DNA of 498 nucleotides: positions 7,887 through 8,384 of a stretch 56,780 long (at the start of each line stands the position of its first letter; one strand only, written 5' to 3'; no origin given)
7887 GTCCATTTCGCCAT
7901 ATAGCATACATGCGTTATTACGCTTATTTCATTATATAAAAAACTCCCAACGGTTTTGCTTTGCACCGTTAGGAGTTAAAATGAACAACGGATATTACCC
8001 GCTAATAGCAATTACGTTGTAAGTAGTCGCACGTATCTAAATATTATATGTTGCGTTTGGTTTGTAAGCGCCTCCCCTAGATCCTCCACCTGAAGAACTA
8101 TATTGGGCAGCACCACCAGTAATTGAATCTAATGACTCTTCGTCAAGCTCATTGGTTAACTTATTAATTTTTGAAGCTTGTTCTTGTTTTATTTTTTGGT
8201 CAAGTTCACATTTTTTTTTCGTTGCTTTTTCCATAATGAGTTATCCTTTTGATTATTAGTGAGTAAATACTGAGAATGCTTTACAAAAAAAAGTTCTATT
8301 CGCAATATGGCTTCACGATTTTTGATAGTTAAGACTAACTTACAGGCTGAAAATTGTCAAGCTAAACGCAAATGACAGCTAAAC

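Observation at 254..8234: Orphan double-glycine peptide locus: NHLM-type export triad plus a binding-protein-fold gene, with no maturase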

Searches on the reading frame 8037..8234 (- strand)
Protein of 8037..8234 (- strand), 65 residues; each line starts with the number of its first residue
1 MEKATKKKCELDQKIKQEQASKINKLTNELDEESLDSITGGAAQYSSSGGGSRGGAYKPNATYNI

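Call 3: search_protein_families(library=ncbifam, proteins=[window:8037-8234:-], max_evalue=0.01)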
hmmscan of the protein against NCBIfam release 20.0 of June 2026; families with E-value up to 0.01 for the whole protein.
window:8037-8234:- (65 aa): 0 families

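Call 4: search_protein_families(library=pfam, proteins=[window:8037-8234:-], max_evalue=0.01)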
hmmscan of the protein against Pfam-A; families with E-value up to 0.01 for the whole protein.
window:8037-8234:- (65 aa): 1 family
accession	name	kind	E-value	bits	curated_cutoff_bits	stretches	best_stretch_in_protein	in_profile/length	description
PF10439.15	Bacteriocin_IIc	-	0.0043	17.4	27.1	1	28-56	5-36/59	Bacteriocin class II with double-glycine leader peptide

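Call 51: find_homologous_proteins(query=A6, max_evalue=1)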
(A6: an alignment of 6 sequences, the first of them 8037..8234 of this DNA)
Query A6 (6 sequences) (65 aa, profile of the alignment): 8 proteins with E <= 1 among 64 candidates.
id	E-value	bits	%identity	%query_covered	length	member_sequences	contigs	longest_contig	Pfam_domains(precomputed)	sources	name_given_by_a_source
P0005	6.0e-30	121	100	100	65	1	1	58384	-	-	-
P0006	2.8e-29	119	63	97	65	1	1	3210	-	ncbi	-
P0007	1.6e-28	116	50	95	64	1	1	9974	-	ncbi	-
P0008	2.8e-25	106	81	91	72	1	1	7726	-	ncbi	-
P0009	3.0e-21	93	63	75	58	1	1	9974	-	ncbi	-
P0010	2.6e-14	71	39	62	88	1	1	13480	-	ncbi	-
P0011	2.9e-6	45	37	46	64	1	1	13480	-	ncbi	-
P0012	3.9e-3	35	50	28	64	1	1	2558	-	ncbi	-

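Call 53: find_encoding_contigs(protein=P0005, flank=10000, max_places=3)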
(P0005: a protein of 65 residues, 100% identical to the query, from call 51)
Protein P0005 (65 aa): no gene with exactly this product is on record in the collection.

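Call 54: find_encoding_contigs(protein=P0008, flank=10000, max_places=3)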
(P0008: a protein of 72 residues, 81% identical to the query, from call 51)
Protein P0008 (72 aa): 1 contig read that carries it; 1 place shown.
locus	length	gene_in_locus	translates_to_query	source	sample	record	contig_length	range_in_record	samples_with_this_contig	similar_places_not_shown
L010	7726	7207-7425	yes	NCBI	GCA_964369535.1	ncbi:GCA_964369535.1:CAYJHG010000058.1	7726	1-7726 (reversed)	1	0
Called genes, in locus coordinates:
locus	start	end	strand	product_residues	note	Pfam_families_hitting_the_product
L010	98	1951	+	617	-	PF01963:TraB_PrgY_gumN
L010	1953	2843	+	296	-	-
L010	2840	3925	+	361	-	PF04055:Radical_SAM, PF13186:SPASM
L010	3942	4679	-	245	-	PF13489:Methyltransf_23 (weak), PF13847:Methyltransf_31, PF08241:Methyltransf_11, PF08242:Methyltransf_12, PF13649:Methyltransf_25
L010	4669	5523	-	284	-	PF18030:Rimk_N (weak), PF08443:RimK, PF02955:GSH-S_ATP, PF05770:Ins134_P3_kin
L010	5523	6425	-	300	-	PF14397:ATPgrasp_ST (weak), PF02655:ATP-grasp_3, PF08443:RimK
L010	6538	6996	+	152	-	PF08274:Zn_Ribbon_YjdM, PF03831:YjdM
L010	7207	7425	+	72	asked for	-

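Call 55: find_encoding_contigs(protein=P0012, flank=10000, max_places=3)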
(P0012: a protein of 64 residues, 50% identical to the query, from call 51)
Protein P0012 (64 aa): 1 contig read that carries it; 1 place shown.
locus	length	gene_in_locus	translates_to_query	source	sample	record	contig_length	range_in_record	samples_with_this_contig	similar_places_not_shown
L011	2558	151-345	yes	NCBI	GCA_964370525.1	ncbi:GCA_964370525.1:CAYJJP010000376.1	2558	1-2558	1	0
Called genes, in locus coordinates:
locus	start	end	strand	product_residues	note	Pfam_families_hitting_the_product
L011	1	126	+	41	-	?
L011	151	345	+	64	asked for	-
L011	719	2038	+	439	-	PF00364:Biotin_lipoyl (faint), PF25919:BSH_CusB (faint)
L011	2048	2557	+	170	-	?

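Call 79: search_protein_families(library=ncbifam, proteins=[L010:98-1951:+, L010:1953-2843:+, L010:2840-3925:+, L010:3942-4679:-, L010:4669-5523:-, L010:5523-6425:-, L010:6652-6996:+], max_evalue=0.00001)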
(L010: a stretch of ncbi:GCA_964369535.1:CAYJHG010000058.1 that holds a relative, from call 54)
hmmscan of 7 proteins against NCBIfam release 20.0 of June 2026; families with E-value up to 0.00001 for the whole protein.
L010:98-1951:+ (617 aa): 0 families

L010:1953-2843:+ (296 aa): 0 families

L010:2840-3925:+ (361 aa): 19 families
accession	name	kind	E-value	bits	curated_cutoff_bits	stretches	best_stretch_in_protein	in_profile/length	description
TIGR04317.1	W_rSAM_matur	equivalog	2.9e-36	125.3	380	1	46-346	6-309/349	tungsten cofactor oxidoreductase radical SAM maturase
TIGR04311.1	rSAM_Geo_metal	subfamily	6.5e-36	124.3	400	2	46-225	5-188/423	radical SAM/SPASM family putative metalloenzyme maturase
TIGR04321.1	spiroSPASM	subfamily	2.2e-13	49.7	250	1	46-138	233-330/510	spiro-SPASM protein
TIGR02109.1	PQQ_syn_pqqE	equivalog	2.5e-12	46.4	381.35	1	45-356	8-305/358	pyrroloquinoline quinone biosynthesis protein PqqE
TIGR02666.1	moaA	equivalog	1.5e-09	37.3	284.05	1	41-180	7-154/336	GTP 3',8-cyclase MoaA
TIGR04051.1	rSAM_NirJ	equivalog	1.5e-09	37.3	515.45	1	51-226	9-178/354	heme d1 biosynthesis radical SAM protein NirJ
NF038283.1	viperin_w_prok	equivalog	2.5e-09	36.7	180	1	50-156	8-120/281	viperin family antiviral radical SAM protein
NF033640.1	N_Twi_rSAM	subfamily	2.5e-09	36.7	170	0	45-248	112-331/398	twitch domain-containing radical SAM protein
NF001199.0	PRK00164.2-1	equivalog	3e-09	36.4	231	1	41-157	9-125/308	GTP 3',8-cyclase MoaA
TIGR04545.1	rSAM_ahbD_hemeb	equivalog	1e-08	35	500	1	48-186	4-141/339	heme b synthase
TIGR04250.1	SCM_rSAM_ScmE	equivalog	1.9e-08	33.6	400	0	46-200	5-158/358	SynChlorMet cassette radical SAM/SPASM protein ScmE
TIGR04340.1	rSAM_ACGX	hypoth_equivalog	3.5e-08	33.1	400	1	46-178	5-143/341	radical SAM/SPASM domain protein, ACGX system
NF050035.1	rSAM_WgK_link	exception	7.9e-08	31.7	650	1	46-186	11-150/367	radical SAM/SPASM peptide maturase WgkB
TIGR04054.1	rSAM_NirJ1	equivalog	9.1e-08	31.1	650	1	49-162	41-154/387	putative heme d1 biosynthesis radical SAM protein NirJ1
TIGR02668.1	moaA_archaeal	equivalog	1.3e-07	30.9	325.25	1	41-157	7-123/303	GTP 3',8-cyclase MoaA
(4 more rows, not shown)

L010:3942-4679:- (245 aa): 9 families
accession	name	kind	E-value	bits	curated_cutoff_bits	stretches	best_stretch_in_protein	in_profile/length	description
NF008264.0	PRK11036.1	equivalog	2.8e-14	53.2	366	1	35-244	34-254/261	tRNA uridine 5-oxyacetic acid(34) methyltransferase CmoM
TIGR01983.1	UbiG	equivalog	1.5e-13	50.6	102.95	1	33-141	43-158/228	bifunctional 2-polyprenyl-6-hydroxyphenol methylase/3-demethylubiquinol 3-O-methyltransferase UbiG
TIGR02072.1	BioC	equivalog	1.2e-11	44.9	184.95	1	36-132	31-130/244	malonyl-ACP O-methyltransferase BioC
NF043040.1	corrin_prot_MT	hypoth_equivalog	3.7e-11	42.9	180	1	27-148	30-161/216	corrinoid protein-associated methyltransferase CpaM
NF045667.1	MTase_DVU1556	equivalog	5.9e-11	42.2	155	1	37-134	20-119/213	DVU_1556 family methyltransferase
NF007610.0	PRK10258.1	equivalog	1.6e-07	30.9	342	1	32-134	35-138/251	malonyl-ACP O-methyltransferase BioC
TIGR01934.1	MenG_MenH_UbiE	subfamily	2.1e-07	30.5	158.35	1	30-140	30-147/223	ubiquinone/menaquinone biosynthesis methyltransferase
NF001241.0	PRK00216.1-2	equivalog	1.1e-06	28.5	327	1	26-140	38-153/231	demethylmenaquinone methyltransferase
TIGR02081.1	metW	equivalog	2.2e-06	27.3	189.5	1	39-128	13-104/194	methionine biosynthesis protein MetW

L010:4669-5523:- (284 aa): 15 families
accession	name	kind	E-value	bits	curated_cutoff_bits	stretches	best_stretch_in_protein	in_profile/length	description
TIGR00768.1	rimK_fam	subfamily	4e-40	137.9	143.4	1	36-276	30-273/276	RimK family alpha-L-glutamate ligase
TIGR02144.1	LysX_arch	equivalog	3.6e-24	85.3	275.6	1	57-279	43-275/281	lysine biosynthesis protein LysX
NF040720.1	MptN_Meth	equivalog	8.4e-24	84.1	350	1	74-279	78-290/291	tetrahydromethanopterin:alpha-L-glutamate ligase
NF007764.0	PRK10446.1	equivalog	9.1e-17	61.3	331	1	22-282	18-289/300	30S ribosomal protein S6--L-glutamate ligase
NF003573.0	PRK05246.1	equivalog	1.3e-15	57.1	272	1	79-282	106-312/316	glutathione synthase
TIGR04443.1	F420_CofF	equivalog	2.7e-13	49.6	300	1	79-265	74-265/283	coenzyme gamma-F420-2:alpha-L-glutamate ligase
TIGR01380.1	glut_syn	equivalog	2.4e-11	43.2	299.05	1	79-280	105-309/312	glutathione synthase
NF009110.0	PRK12458.1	subfamily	7e-11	41.7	408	1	134-242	171-293/349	glutathione synthetase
NF009402.0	PRK12767.1-1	equivalog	9.5e-11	41.1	218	1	77-173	94-192/329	carbamoyl phosphate synthase-like protein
NF009406.0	PRK12767.1-5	equivalog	1.4e-09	37.4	271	1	76-260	91-273/327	carbamoyl phosphate synthase-like protein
NF009405.0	PRK12767.1-4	equivalog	1.9e-07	30.4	390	1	74-206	88-218/320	carbamoyl phosphate synthase-like protein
NF009403.0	PRK12767.1-2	equivalog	5.7e-07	29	286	1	78-199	87-210/342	carbamoyl phosphate synthase-like protein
NF053643.1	Ddl_archaea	equivalog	5.8e-07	28.8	500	1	88-193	97-199/367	putative pseudomurein biosynthesis ATP-grasp protein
TIGR02068.2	cya_phycin_syn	equivalog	8.8e-07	27.3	850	0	92-197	208-315/862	cyanophycin synthetase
TIGR03103.1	trio_acet_GNAT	equivalog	5.2e-06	25.3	569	1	92-196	292-397/547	N-acetylglutaminylglutamine synthetase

L010:5523-6425:- (300 aa): 12 families
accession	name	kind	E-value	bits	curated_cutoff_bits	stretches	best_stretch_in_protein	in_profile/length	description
TIGR00768.1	rimK_fam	subfamily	2.4e-55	187.8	143.4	1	21-296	12-276/276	RimK family alpha-L-glutamate ligase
TIGR02144.1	LysX_arch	equivalog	8.7e-36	123.5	275.6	1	24-298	14-277/281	lysine biosynthesis protein LysX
NF040720.1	MptN_Meth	equivalog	4.4e-32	111.3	350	1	78-296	80-290/291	tetrahydromethanopterin:alpha-L-glutamate ligase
TIGR04443.1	F420_CofF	equivalog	2.8e-23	82.3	300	1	79-295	72-277/283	coenzyme gamma-F420-2:alpha-L-glutamate ligase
NF007764.0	PRK10446.1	equivalog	7.4e-22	78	331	1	82-296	82-286/300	30S ribosomal protein S6--L-glutamate ligase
TIGR04356.1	grasp_GAK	hypoth_equivalog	1.3e-15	57.3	300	1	75-300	75-287/287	GAK system ATP-grasp enzyme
NF003573.0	PRK05246.1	equivalog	6.9e-08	31.6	272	1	79-299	104-312/316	glutathione synthase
NF009405.0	PRK12767.1-4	equivalog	2.9e-07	29.8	390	1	81-198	93-190/320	carbamoyl phosphate synthase-like protein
NF009402.0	PRK12767.1-1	equivalog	1.5e-06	27.3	218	1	81-192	96-195/329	carbamoyl phosphate synthase-like protein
TIGR04185.1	ATPgraspMvdC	equivalog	4.7e-06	26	425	1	88-274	112-294/318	MvdC family ATP-grasp ribosomal peptide maturase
TIGR04187.1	GRASP_SAV_5884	subfamily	5.6e-06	25.8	350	1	178-294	192-309/312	ATP-grasp ribosomal peptide maturase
TIGR01380.1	glut_syn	equivalog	7.3e-06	25.2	299.05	0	79-298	103-310/312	glutathione synthase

L010:6652-6996:+ (114 aa): 1 family
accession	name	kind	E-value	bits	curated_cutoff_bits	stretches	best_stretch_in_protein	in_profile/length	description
TIGR00686.1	phnA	hypoth_equivalog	1e-47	160.8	80.2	1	5-111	2-108/109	zinc ribbon domain-containing protein YjdM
